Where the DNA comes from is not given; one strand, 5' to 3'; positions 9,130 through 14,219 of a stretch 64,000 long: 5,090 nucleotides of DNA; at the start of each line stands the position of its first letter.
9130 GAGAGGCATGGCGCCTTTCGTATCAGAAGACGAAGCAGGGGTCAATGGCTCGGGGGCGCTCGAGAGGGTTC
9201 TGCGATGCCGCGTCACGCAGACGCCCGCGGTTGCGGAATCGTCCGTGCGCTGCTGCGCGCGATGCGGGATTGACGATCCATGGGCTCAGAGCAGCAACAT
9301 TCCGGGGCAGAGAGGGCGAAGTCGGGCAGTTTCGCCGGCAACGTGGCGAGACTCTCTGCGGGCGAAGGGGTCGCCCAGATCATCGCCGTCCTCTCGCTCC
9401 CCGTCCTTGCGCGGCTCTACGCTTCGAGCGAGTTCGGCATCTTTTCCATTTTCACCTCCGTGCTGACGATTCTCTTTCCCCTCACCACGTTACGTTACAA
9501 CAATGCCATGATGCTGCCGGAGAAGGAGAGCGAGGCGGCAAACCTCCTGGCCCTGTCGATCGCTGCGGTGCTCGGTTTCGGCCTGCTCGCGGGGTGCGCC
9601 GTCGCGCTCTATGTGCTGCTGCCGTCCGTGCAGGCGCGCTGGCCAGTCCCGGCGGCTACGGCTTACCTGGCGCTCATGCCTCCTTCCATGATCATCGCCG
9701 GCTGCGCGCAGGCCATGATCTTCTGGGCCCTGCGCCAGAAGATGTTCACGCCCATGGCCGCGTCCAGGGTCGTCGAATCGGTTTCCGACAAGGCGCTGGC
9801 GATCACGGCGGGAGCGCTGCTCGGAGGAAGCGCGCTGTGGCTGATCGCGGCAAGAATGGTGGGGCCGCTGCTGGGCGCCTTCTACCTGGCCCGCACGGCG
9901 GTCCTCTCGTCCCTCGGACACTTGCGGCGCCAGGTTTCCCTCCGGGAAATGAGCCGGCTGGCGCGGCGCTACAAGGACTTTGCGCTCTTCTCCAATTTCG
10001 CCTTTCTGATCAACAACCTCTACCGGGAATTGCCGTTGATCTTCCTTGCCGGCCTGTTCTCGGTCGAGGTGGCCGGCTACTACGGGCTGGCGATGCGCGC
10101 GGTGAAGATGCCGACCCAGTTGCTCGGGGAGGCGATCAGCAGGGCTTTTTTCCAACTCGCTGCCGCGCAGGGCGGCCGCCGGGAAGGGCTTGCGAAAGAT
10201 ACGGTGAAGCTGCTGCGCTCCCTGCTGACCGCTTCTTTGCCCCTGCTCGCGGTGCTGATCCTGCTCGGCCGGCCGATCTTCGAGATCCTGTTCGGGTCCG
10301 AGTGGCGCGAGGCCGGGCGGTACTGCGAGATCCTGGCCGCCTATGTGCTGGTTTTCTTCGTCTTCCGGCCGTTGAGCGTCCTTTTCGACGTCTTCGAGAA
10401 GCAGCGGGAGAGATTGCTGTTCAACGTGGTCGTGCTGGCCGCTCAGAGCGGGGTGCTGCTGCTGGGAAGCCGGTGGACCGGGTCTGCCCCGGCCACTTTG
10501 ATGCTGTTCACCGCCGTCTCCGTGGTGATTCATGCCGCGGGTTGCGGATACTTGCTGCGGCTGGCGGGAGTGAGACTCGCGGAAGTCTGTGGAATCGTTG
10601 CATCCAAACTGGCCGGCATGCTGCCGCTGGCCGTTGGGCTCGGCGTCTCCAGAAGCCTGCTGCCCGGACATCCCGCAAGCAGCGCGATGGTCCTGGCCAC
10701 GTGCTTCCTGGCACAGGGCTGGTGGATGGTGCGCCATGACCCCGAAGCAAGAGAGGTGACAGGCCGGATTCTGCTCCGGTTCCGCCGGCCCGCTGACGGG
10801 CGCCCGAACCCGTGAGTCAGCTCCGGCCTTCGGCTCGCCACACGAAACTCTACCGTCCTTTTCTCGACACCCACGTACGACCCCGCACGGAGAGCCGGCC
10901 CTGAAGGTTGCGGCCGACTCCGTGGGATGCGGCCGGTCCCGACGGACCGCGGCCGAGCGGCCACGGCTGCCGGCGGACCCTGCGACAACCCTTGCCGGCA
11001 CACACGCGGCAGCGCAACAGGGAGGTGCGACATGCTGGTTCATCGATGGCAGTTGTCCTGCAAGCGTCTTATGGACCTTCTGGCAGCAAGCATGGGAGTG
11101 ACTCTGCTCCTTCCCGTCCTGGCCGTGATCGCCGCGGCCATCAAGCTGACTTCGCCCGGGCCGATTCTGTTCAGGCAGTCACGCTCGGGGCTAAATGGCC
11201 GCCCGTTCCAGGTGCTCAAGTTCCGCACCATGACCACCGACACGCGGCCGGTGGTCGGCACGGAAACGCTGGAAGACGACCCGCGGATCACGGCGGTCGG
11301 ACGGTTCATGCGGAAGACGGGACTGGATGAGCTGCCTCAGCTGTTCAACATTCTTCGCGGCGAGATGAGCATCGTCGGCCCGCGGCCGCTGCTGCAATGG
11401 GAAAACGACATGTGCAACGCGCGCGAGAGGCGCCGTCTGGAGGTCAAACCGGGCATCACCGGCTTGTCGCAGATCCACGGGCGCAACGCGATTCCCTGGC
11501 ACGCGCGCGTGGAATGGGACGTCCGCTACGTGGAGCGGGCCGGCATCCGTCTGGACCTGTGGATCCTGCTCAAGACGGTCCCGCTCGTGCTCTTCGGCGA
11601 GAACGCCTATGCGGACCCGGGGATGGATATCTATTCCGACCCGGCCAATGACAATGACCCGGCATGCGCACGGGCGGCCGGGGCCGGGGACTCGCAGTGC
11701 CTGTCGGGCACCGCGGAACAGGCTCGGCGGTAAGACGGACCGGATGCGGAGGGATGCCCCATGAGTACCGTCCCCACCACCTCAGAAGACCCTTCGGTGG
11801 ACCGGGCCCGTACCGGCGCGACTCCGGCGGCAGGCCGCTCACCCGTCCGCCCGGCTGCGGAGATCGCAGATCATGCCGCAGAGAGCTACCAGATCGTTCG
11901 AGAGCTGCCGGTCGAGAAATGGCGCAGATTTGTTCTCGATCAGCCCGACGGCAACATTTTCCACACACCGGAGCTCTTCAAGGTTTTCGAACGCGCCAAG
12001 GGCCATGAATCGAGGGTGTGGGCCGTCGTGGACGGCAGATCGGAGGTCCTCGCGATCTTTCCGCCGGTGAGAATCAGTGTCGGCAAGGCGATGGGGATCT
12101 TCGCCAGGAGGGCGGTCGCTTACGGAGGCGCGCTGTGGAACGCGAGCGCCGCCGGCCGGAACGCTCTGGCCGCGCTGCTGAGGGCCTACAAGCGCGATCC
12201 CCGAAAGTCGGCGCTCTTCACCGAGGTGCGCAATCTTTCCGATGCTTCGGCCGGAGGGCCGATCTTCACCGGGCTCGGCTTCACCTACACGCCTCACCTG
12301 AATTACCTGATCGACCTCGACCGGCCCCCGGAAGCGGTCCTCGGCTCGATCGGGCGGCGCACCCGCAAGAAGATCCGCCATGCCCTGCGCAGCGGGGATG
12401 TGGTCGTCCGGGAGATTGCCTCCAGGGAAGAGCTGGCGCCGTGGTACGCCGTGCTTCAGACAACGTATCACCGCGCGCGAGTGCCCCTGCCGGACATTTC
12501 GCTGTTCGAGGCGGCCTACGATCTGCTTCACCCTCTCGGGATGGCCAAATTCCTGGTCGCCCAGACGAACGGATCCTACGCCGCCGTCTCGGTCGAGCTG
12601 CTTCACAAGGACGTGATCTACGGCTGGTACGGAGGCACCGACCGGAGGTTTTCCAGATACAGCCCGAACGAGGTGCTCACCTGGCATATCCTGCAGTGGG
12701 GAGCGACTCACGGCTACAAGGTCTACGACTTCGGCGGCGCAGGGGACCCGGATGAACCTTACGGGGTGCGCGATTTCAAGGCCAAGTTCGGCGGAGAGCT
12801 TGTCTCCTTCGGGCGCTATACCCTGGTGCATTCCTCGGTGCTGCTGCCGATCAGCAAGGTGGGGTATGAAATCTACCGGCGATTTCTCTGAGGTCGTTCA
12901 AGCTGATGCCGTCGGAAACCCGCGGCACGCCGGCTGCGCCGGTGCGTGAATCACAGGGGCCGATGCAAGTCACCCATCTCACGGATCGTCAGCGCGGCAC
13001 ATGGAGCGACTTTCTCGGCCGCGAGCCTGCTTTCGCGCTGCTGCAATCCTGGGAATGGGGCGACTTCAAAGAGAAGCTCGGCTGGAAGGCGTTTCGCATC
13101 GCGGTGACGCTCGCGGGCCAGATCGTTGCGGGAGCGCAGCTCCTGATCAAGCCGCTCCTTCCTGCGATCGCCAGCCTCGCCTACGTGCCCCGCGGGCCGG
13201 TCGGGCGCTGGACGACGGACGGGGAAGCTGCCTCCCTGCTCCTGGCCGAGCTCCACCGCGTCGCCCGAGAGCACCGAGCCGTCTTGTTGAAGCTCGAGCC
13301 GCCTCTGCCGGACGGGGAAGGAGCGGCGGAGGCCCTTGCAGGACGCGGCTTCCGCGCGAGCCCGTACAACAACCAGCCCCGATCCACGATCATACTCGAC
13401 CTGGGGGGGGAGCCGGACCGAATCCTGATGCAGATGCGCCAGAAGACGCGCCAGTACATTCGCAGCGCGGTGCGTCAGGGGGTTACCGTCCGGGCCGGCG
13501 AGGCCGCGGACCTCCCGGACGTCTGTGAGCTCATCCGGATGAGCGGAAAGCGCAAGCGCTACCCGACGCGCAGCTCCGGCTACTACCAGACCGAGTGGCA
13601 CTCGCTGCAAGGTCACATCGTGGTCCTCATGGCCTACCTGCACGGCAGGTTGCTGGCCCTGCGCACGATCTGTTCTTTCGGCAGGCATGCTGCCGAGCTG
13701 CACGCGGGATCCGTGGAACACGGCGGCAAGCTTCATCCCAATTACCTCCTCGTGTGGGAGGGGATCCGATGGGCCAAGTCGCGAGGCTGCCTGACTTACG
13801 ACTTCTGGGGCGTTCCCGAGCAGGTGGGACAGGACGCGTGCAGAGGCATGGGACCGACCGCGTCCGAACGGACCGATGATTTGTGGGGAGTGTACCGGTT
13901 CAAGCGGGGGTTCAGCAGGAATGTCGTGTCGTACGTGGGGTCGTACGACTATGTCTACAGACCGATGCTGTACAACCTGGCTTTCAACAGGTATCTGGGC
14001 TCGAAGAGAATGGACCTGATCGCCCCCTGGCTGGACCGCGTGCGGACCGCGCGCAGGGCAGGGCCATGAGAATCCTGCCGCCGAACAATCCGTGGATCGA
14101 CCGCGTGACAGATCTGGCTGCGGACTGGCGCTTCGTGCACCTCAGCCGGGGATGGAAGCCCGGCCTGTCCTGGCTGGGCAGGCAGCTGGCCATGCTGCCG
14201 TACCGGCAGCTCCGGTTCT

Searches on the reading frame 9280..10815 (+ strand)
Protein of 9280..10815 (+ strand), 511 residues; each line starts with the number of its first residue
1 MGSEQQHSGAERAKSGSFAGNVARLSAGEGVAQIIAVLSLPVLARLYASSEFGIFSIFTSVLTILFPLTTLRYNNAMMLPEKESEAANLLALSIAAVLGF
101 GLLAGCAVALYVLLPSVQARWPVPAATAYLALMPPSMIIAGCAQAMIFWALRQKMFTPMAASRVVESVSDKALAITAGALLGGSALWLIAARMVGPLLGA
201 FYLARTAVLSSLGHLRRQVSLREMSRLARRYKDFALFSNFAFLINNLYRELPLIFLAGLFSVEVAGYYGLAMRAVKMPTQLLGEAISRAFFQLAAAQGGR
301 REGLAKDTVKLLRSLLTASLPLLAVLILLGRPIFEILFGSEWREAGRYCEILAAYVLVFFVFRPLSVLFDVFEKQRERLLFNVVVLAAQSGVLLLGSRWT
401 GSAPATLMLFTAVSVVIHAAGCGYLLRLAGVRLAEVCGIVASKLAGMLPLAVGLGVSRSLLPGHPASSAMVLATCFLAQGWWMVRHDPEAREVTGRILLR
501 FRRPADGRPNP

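Call 51: search_protein_families(library=pfam, proteins=[window:9280-10815:+], max_evalue=0.00001)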
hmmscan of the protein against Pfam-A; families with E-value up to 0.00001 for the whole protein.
window:9280-10815:+ (511 aa): 2 families
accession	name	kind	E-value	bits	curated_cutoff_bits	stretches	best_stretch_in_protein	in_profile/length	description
PF13440.11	Polysacc_synt_3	-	5.2e-19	69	23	1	42-345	1-291/293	Polysaccharide biosynthesis protein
PF01943.22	Polysacc_synt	-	1.3e-06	28.5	28.2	1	21-291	4-267/274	Polysaccharide biosynthesis protein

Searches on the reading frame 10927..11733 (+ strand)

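Call 51: search_protein_families(library=pfam, proteins=[window:10927-11733:+], max_evalue=0.00001)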
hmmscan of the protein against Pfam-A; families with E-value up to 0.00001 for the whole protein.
window:10927-11733:+ (268 aa): 1 family
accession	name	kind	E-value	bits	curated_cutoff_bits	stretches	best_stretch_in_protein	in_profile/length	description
PF02397.22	Bac_transf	-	2.7e-63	213.2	27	1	46-222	1-178/179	Bacterial sugar transferase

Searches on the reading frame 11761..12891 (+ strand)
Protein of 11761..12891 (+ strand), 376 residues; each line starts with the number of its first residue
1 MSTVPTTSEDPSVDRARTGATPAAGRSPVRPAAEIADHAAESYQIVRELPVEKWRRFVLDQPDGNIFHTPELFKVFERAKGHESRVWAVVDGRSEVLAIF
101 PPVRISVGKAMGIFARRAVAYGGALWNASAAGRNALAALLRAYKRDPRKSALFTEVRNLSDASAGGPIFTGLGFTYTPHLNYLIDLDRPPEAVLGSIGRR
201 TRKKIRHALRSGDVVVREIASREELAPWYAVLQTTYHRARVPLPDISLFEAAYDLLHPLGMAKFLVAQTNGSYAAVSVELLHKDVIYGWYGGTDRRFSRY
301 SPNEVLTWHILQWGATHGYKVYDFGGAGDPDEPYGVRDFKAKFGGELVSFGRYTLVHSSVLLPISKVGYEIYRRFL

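Call 51: search_protein_families(library=pfam, proteins=[window:11761-12891:+], max_evalue=0.00001)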
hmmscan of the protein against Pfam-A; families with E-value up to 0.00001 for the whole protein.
window:11761-12891:+ (376 aa): 2 families
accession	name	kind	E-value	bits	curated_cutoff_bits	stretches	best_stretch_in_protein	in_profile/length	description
PF13480.13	Acetyltransf_6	-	1.1e-23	84.4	22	1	199-329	5-139/143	Acetyltransferase (GNAT) domain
PF02388.22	FemAB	-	1.5e-16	60.7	24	1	274-349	308-384/406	FemAB family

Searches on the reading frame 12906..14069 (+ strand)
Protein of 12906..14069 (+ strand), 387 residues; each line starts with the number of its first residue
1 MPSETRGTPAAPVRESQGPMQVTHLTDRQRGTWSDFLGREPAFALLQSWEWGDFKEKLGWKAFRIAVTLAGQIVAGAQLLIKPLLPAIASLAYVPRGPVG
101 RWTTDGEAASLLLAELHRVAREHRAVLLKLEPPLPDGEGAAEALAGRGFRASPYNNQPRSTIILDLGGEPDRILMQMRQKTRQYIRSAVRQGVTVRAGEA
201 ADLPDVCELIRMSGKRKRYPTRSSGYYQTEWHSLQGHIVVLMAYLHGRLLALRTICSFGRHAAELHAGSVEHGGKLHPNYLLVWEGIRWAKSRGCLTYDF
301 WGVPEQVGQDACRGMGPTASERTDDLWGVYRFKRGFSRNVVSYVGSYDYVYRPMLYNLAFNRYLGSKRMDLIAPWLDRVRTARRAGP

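Call 52: search_protein_families(library=pfam, proteins=[window:12906-14069:+], max_evalue=0.00001)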
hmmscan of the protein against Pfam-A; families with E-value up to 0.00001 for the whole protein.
window:12906-14069:+ (387 aa): 2 families
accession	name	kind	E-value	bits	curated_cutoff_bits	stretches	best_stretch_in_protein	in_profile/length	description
PF02388.22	FemAB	-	2.7e-38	132.3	24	3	155-246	147-239/406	FemAB family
PF13480.13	Acetyltransf_6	-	2.2e-10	41.3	22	1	177-302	3-136/143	Acetyltransferase (GNAT) domain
